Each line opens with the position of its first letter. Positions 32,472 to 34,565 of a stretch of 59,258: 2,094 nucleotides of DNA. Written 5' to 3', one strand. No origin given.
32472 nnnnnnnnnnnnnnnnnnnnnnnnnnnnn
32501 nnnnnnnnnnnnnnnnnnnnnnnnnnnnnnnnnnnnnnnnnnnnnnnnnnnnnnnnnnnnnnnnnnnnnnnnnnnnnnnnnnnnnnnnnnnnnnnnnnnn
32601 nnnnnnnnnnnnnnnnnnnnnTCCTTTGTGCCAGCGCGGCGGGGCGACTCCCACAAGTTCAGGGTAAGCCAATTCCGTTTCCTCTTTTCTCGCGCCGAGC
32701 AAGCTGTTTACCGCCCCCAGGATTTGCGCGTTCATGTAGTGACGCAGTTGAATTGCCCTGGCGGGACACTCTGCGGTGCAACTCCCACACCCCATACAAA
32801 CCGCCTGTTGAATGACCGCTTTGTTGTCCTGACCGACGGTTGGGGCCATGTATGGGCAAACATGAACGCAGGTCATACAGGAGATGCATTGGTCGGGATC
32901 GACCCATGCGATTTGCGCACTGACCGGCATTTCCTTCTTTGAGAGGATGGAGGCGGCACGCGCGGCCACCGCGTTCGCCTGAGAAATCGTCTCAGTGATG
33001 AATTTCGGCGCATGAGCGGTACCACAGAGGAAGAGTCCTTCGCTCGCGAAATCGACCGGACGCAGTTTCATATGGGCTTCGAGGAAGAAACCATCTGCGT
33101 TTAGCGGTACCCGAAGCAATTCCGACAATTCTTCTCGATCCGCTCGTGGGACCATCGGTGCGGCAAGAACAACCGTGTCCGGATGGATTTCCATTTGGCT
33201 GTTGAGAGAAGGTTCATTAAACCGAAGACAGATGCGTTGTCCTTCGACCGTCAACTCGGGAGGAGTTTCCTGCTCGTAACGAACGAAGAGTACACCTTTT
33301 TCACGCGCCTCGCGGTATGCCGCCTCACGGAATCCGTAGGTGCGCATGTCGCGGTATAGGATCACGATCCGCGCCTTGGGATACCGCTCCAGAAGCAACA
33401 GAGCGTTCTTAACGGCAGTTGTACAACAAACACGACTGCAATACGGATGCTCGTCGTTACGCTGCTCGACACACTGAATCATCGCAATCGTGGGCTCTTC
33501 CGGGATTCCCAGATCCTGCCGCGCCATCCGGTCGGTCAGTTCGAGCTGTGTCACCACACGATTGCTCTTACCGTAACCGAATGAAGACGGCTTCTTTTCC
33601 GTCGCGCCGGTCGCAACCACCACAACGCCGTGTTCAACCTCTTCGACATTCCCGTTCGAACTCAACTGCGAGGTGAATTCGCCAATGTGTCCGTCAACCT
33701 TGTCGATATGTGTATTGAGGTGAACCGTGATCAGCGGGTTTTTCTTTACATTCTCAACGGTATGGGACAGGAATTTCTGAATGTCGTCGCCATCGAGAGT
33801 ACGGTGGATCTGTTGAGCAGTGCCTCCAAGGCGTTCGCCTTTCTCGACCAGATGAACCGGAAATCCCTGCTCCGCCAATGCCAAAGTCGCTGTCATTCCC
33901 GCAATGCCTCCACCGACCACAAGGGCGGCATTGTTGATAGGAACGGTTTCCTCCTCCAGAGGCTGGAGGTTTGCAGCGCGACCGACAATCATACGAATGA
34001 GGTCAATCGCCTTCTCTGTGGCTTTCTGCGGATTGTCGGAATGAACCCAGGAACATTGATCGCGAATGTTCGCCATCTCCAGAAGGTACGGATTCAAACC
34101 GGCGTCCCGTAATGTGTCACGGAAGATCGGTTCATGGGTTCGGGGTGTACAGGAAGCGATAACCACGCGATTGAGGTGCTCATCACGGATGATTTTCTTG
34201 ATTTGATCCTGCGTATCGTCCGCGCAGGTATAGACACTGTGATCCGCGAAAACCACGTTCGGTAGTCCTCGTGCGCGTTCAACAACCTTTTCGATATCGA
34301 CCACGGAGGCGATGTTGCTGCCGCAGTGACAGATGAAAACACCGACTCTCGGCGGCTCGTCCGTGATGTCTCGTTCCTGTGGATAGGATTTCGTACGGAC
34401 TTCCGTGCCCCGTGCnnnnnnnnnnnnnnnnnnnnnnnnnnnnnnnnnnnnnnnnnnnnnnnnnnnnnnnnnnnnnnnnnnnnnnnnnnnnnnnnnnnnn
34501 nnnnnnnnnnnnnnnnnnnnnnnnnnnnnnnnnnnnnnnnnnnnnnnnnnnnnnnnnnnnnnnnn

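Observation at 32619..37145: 1508-aa HdrA polyprotein with an inserted GltD/NfnB-type NAD(P)H module and a second HdrA unit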

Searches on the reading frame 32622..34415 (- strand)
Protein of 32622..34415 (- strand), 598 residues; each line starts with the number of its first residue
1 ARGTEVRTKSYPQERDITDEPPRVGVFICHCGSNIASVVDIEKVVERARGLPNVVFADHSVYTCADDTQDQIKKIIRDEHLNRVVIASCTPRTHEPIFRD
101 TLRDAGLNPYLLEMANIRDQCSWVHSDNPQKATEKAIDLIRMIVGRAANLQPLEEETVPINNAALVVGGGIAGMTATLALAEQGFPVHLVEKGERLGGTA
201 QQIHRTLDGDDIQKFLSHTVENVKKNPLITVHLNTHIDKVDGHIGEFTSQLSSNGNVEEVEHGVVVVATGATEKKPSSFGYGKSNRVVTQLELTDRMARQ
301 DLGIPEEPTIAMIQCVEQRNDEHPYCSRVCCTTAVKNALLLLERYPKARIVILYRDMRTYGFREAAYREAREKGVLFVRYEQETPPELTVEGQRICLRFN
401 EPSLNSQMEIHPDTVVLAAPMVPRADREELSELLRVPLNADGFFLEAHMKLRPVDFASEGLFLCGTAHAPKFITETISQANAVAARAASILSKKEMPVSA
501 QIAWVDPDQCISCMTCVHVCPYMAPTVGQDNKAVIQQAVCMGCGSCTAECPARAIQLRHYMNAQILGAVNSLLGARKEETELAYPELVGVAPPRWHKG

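Call 10: search_solved_structures(query=window:32622-34415:-, max_evalue=1e-30, show_alignments=2)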
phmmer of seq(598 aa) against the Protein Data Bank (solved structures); distinct sequences matched with E-value up to 1e-30: 6.
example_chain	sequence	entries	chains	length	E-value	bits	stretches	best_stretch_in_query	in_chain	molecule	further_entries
8rvu_a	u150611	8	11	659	2e-120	406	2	13-251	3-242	H(2):CoB-CoM heterodisulfide,ferredoxin reductase subunit A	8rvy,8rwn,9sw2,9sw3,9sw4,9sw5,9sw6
8rvv_A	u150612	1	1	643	1.7e-118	399.6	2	22-251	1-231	H(2):CoB-CoM heterodisulfide,ferredoxin reductase subunit A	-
5odc_A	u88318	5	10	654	3.2e-115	388.8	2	20-252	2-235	Heterodisulfide reductase, subunit A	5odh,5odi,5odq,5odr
9sfi_A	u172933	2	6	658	6.3e-101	341.6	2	260-577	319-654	CoB--CoM heterodisulfide reductase iron-sulfur subunit A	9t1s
7bkb_A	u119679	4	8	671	9.7e-99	334.4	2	21-251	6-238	CoB--CoM heterodisulfide reductase iron-sulfur subunit A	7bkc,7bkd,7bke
6tjr_A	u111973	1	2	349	1.3e-32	116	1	164-490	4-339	Fumarate reductase/succinate dehydrogenase flavoprotein domain protein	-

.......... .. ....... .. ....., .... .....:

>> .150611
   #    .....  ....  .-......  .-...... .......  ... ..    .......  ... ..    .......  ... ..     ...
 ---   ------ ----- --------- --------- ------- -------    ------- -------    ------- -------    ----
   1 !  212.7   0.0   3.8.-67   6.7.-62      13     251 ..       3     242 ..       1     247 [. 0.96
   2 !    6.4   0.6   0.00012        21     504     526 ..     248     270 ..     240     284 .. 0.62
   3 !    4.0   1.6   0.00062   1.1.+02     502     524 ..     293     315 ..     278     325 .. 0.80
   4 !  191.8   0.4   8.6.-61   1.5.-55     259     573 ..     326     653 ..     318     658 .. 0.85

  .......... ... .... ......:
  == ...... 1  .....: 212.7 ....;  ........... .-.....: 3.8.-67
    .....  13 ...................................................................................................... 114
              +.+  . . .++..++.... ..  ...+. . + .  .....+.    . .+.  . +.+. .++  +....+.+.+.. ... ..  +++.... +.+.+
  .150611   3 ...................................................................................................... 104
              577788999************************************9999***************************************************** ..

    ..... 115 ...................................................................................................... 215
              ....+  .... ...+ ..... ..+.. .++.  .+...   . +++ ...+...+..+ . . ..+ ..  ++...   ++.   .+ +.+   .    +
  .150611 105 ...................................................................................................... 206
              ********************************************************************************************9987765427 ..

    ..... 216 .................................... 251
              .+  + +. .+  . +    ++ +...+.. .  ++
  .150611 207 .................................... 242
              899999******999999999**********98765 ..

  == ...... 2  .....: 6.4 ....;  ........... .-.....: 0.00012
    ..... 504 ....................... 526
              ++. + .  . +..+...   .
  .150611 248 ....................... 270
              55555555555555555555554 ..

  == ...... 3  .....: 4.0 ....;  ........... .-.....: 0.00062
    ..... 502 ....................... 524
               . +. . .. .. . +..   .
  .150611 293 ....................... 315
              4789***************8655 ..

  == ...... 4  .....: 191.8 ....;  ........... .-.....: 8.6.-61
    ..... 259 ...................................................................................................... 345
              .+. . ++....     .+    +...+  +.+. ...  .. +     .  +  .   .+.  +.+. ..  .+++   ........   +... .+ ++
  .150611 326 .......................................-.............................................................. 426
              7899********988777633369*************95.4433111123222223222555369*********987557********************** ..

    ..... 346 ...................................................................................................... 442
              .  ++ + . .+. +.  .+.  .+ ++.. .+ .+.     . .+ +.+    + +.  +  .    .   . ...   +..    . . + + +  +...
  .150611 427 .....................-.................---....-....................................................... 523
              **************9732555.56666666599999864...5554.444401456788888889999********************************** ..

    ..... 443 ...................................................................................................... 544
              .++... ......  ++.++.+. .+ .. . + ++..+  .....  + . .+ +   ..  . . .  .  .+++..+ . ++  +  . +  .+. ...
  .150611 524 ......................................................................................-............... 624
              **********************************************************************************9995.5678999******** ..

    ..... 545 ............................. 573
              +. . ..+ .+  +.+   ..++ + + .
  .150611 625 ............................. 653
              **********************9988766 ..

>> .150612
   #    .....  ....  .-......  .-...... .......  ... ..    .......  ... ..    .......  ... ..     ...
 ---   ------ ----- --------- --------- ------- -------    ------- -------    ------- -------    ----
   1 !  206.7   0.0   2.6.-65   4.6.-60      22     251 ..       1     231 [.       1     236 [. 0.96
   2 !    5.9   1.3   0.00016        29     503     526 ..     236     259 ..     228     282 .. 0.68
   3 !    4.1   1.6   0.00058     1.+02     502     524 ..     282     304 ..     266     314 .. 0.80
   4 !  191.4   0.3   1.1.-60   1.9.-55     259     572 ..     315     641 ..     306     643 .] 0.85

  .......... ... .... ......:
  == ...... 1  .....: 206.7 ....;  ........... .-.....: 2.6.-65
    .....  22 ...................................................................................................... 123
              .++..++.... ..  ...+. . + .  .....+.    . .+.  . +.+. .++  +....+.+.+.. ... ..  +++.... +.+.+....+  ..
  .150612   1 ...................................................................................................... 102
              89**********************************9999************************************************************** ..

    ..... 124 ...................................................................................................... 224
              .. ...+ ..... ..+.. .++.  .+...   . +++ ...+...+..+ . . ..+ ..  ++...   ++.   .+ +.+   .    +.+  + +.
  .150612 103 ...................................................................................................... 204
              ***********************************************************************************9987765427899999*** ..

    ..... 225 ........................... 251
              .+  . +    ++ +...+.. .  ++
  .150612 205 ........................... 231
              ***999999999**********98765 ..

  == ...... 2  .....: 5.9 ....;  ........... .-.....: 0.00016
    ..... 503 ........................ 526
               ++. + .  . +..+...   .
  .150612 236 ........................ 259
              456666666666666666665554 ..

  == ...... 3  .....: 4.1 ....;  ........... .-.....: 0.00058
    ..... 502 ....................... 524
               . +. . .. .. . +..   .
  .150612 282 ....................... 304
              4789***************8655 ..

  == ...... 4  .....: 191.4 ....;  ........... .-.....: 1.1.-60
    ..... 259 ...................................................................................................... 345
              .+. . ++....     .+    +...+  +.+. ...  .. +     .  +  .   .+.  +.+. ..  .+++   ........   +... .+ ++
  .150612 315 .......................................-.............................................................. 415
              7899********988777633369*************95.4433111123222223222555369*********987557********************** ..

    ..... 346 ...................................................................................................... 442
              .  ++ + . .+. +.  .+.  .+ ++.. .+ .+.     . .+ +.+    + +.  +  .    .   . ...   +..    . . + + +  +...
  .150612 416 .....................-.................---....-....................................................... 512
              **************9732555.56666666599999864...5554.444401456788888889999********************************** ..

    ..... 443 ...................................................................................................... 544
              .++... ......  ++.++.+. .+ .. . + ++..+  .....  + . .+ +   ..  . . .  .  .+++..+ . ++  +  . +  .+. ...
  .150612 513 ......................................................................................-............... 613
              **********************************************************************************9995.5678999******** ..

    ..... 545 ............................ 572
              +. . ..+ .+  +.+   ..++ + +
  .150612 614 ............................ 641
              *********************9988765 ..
